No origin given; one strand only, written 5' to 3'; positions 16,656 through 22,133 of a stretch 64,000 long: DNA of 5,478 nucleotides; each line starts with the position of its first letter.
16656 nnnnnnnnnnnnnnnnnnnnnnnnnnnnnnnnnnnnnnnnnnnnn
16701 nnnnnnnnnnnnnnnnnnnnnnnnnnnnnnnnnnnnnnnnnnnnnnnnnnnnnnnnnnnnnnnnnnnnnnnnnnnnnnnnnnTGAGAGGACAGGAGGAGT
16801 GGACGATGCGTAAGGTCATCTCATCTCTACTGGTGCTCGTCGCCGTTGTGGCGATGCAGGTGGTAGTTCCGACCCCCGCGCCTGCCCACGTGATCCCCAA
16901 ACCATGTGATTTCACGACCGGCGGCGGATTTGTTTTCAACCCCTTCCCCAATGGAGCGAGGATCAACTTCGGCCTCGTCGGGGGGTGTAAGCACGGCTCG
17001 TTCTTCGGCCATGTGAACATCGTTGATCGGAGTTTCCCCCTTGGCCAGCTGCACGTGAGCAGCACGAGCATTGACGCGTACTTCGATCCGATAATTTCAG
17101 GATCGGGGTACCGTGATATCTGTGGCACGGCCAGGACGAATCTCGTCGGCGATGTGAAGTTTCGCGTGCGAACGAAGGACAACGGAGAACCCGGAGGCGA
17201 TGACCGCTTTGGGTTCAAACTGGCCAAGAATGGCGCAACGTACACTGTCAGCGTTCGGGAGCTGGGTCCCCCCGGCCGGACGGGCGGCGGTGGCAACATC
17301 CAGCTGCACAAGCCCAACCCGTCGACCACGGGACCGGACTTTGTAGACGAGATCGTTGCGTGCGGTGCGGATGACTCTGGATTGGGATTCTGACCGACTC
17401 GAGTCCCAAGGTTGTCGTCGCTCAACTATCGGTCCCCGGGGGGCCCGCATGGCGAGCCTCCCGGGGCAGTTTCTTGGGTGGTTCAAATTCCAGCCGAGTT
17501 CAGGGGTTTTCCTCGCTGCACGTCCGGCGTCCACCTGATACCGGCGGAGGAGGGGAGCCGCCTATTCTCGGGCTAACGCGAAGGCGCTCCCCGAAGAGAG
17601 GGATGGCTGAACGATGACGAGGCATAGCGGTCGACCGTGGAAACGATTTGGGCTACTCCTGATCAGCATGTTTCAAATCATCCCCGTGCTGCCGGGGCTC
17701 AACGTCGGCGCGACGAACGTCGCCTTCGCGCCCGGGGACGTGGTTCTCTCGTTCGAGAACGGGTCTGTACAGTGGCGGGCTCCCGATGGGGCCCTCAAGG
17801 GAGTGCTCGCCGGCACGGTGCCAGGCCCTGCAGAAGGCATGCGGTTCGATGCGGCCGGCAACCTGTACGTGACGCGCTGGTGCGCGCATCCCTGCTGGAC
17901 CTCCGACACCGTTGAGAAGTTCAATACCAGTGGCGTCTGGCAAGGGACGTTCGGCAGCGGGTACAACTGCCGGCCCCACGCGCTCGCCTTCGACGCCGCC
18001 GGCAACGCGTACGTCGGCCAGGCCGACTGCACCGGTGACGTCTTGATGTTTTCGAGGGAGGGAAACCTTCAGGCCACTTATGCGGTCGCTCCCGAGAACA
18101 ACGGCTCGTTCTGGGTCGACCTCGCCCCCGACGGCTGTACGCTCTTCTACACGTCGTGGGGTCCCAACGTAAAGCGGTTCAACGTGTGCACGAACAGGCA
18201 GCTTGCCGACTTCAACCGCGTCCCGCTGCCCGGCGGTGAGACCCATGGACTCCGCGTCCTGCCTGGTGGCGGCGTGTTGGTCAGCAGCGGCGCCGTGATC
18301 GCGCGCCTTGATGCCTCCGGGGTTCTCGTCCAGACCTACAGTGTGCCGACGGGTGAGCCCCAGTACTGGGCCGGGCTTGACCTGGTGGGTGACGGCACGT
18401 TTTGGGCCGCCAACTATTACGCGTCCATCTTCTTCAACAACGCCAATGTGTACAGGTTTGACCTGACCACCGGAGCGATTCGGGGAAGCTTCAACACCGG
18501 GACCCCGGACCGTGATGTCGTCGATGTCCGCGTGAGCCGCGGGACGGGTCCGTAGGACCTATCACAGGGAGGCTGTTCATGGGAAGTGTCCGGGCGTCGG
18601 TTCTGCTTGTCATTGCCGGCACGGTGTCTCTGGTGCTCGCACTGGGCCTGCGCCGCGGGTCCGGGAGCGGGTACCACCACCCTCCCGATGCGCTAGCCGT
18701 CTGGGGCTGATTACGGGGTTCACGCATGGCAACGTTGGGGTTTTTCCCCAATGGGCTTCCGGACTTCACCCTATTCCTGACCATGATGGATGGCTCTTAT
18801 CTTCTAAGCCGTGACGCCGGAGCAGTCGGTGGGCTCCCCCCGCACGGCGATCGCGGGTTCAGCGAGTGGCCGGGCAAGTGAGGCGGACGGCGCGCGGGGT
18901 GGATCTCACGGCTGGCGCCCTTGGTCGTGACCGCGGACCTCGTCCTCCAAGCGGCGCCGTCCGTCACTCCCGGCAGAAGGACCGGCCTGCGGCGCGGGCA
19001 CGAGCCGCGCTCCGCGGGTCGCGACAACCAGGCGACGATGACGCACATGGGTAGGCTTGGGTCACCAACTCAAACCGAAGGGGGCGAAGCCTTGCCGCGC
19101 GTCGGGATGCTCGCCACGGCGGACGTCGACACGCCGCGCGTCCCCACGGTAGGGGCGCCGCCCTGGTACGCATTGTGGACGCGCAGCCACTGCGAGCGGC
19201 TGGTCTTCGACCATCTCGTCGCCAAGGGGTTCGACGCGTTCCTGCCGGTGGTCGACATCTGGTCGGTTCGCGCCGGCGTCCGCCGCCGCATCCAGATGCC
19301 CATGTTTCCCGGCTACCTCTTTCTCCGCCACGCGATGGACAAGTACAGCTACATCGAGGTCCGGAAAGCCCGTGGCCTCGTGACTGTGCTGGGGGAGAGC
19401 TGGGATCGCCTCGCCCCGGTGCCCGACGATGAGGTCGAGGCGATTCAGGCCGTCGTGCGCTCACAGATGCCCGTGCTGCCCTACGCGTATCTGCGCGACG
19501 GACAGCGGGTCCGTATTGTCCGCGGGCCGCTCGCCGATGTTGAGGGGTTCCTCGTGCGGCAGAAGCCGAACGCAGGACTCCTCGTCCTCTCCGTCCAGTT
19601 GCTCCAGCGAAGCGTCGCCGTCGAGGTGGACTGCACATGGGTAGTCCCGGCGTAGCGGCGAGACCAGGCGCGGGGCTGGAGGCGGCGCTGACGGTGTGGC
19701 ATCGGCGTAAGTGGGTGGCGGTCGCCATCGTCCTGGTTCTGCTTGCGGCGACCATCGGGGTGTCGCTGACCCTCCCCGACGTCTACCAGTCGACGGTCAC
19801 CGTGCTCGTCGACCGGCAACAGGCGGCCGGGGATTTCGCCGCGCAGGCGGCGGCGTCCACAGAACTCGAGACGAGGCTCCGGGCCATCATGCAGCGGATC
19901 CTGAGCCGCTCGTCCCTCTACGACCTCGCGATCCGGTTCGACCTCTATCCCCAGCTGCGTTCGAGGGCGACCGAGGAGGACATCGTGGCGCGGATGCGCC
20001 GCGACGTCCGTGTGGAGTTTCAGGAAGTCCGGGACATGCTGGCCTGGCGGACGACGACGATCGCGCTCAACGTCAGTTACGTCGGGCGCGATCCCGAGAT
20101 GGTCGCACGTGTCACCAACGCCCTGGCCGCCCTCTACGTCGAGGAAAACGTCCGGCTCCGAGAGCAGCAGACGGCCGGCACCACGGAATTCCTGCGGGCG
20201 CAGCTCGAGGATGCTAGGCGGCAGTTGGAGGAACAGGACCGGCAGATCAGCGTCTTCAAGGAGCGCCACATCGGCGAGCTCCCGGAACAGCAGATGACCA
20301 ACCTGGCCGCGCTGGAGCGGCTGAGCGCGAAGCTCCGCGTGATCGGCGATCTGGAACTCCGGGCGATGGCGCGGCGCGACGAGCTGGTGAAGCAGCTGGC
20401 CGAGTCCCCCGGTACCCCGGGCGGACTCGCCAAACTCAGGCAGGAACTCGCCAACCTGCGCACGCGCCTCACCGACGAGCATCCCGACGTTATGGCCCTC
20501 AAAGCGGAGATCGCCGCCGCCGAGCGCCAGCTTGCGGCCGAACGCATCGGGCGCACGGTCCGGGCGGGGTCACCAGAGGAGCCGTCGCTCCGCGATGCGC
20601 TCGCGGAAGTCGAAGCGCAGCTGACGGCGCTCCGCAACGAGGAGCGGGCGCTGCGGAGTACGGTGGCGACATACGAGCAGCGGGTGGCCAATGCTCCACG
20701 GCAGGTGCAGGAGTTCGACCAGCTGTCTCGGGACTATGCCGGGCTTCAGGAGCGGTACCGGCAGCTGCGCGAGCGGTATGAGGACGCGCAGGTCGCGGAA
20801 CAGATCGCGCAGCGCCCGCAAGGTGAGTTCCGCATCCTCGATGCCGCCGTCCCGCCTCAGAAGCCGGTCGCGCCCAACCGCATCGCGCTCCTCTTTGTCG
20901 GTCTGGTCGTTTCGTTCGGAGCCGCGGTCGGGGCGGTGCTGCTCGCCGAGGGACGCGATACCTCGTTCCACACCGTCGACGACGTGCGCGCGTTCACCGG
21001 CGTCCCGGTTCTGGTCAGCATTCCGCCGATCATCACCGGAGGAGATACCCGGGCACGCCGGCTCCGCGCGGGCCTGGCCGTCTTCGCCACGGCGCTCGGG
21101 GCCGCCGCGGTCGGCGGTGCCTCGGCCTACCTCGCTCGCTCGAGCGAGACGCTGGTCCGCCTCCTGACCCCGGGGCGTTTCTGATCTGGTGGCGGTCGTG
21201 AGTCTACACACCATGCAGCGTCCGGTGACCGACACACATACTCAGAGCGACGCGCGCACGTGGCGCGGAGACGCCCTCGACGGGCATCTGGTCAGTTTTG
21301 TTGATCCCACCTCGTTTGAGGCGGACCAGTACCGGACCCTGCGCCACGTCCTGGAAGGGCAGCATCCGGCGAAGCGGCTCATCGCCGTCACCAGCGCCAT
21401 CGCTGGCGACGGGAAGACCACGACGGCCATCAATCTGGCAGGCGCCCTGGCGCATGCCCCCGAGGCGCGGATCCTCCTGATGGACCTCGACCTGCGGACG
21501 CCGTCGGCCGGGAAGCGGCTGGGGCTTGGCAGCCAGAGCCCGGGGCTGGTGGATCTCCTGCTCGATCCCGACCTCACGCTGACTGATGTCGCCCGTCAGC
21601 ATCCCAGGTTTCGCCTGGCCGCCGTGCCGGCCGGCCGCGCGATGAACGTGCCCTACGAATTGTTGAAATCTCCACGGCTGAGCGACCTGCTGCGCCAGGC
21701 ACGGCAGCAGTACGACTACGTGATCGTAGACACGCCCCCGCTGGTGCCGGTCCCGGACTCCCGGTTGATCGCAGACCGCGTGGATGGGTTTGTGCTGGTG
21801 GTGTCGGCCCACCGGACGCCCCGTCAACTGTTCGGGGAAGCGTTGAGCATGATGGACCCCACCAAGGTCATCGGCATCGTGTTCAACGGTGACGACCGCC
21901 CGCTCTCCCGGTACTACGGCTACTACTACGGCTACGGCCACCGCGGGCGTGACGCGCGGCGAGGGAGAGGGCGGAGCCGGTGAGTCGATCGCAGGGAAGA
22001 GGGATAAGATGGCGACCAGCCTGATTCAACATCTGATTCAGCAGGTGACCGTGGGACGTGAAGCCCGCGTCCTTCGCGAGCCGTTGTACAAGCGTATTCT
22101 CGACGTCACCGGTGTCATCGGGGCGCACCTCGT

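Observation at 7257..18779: Recurrent promoter-like motif upstream of eight + strand genes (candidate regulon)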

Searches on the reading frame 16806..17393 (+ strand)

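Call 7: search_protein_families(library=pfam, proteins=[window:16806-17393:+], max_evalue=0.01)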
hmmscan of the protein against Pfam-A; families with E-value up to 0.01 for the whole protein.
window:16806-17393:+ (195 aa): 0 families

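Call 18: search_protein_families(library=ncbifam, proteins=[window:16806-17393:+], max_evalue=0.001)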
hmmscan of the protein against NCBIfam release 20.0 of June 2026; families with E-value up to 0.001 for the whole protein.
window:16806-17393:+ (195 aa): 1 family
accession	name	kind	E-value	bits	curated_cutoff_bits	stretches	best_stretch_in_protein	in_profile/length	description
NF041523.1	post_COAP_1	domain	3.6e-23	82.2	40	1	36-169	1-115/115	post-COAP-1 domain-containing protein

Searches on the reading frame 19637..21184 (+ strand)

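Call 7: search_protein_families(library=pfam, proteins=[window:19637-21184:+], max_evalue=0.01)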
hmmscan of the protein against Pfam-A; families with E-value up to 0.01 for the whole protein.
window:19637-21184:+ (515 aa): 4 families
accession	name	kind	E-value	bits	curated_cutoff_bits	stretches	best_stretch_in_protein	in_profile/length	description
PF13807.11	GNVR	-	1.9e-09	37.7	27.7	1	362-436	8-79/82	G-rich domain on putative tyrosine kinase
PF02706.20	Wzz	-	3.2e-06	27.8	25.5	1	19-70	11-62/91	Chain length determinant protein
PF06810.17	Phage_scaffold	-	0.0072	16.7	35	0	323-392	21-92/170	Phage capsid assembly scaffolding protein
PF19579.4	FtsL_2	-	0.0091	16.3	24.6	0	353-409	38-93/100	Bacteriodetes cell division protein (FtsL-like)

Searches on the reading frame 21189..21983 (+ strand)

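Call 7: search_protein_families(library=pfam, proteins=[window:21189-21983:+], max_evalue=0.01)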
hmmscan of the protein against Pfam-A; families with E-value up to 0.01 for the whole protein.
window:21189-21983:+ (264 aa): 5 families
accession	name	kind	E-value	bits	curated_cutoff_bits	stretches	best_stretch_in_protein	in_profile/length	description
PF13614.12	AAA_31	-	2.2e-13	51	27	1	63-185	2-128/177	AAA domain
PF10609.15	ParA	-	1.2e-08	35.1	27.1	1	62-233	3-173/246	NUBPL iron-transfer P-loop NTPase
PF01656.29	CbiA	-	2.6e-06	27.9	25.4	1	65-197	1-54/125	CobQ/CobB/MinD/ParA nucleotide binding domain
PF09140.17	MipZ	-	0.00011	22.1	20.7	1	65-184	3-109/262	ATPase MipZ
PF01268.25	FTHFS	-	0.0012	17.6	27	1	61-113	53-104/556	Formate--tetrahydrofolate ligase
